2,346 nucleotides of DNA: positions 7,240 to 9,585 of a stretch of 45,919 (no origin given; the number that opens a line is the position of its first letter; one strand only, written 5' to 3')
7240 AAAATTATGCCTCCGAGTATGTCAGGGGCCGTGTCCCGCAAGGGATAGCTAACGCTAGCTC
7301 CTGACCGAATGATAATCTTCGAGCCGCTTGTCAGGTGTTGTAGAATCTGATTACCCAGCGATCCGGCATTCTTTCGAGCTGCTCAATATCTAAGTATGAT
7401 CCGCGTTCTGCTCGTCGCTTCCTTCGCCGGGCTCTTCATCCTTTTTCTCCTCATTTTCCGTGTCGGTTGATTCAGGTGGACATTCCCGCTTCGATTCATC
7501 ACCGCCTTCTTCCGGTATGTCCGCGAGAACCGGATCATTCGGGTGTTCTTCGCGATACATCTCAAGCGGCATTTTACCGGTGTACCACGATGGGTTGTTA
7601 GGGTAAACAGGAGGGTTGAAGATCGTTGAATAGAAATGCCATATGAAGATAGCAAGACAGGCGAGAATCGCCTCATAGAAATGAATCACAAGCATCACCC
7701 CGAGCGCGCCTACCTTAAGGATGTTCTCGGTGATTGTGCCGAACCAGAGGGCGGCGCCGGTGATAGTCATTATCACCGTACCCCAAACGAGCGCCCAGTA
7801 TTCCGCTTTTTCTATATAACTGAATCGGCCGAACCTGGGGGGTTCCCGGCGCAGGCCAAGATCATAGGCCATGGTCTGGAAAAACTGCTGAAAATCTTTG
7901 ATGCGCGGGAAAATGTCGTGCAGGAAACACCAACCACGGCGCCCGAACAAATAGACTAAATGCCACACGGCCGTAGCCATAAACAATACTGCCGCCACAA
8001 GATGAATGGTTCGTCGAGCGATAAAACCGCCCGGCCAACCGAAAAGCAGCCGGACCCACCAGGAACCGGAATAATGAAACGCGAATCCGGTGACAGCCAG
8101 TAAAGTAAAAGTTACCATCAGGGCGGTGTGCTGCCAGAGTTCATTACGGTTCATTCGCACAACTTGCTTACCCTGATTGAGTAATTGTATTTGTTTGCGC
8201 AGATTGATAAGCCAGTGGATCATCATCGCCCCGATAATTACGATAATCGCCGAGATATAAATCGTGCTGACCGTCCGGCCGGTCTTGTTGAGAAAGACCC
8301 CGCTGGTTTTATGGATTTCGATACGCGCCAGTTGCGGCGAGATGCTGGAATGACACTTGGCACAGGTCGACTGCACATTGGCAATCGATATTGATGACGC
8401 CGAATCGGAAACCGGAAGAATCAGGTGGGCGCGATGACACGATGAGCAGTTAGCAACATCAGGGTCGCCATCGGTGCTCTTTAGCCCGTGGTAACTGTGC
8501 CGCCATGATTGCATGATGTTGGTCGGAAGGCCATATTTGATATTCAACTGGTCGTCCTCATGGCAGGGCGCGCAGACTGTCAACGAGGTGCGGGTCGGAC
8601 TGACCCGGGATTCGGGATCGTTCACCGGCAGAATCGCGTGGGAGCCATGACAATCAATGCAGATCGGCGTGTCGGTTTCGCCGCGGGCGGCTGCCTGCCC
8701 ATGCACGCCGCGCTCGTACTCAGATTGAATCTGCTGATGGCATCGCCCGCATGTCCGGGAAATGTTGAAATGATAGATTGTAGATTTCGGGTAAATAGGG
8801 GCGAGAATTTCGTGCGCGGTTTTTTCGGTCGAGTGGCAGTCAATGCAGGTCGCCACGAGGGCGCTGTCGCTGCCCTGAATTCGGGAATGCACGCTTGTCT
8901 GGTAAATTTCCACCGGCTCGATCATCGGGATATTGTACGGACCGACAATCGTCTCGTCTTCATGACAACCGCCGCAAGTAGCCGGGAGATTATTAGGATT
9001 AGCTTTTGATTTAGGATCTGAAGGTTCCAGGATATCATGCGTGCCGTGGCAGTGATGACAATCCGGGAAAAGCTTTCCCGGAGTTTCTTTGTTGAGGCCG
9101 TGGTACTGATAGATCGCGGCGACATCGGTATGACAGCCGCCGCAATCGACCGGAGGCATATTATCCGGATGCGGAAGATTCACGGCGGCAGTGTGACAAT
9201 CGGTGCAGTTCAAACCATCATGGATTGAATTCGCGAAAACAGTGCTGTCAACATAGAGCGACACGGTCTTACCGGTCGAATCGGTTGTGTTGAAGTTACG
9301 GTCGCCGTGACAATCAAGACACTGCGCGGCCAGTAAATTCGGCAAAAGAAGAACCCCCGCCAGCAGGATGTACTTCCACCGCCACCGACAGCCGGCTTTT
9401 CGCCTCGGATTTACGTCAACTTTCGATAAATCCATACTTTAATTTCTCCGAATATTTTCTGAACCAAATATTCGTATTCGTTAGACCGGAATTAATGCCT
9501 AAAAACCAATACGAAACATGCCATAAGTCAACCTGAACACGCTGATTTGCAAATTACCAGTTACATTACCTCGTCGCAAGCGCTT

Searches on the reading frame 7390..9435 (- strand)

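Call 6: search_protein_families(library=pfam, proteins=[window:7390-9435:-], max_evalue=0.001)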
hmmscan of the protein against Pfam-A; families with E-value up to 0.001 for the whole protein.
window:7390-9435:- (681 aa): 4 families
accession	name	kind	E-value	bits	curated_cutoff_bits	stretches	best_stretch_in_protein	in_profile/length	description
PF14522.11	Cytochrome_C7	-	1.3e-13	51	24.8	1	37-103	14-67/67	Cytochrome c7 and related cytochrome c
PF14537.11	Cytochrom_c3_2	-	2.8e-10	41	25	1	73-159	5-79/79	Cytochrome c3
PF01292.26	Ni_hydr_CYTB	-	2.6e-08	34.3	30.1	1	436-610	10-168/179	Prokaryotic cytochrome b561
PF02085.21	Cytochrom_CIII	-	2.6e-05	24.9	22.9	0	63-158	19-101/101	Class III cytochrome C family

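Call 20: search_protein_families(library=ncbifam, proteins=[window:7390-9435:-], max_evalue=0.01)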
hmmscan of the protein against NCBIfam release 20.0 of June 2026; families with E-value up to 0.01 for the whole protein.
window:7390-9435:- (681 aa): 4 families
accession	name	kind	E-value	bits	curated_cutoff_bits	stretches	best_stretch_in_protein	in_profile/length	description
TIGR01583.1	formate-DH-gamm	equivalog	8.1e-12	45.5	115.85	1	425-606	2-171/204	formate dehydrogenase subunit gamma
TIGR04257.1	nanowire_3heme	domain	0.00076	19.6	40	0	62-107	10-63/75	c(7)-type cytochrome triheme domain-containing protein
NF007924.0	PRK10639.1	equivalog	0.0014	18.4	341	1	422-605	4-172/211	formate dehydrogenase cytochrome b556 subunit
TIGR02125.1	CytB-hydogenase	equivalog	0.0069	15.9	121.5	0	440-608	15-192/212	Ni/Fe-hydrogenase, b-type cytochrome subunit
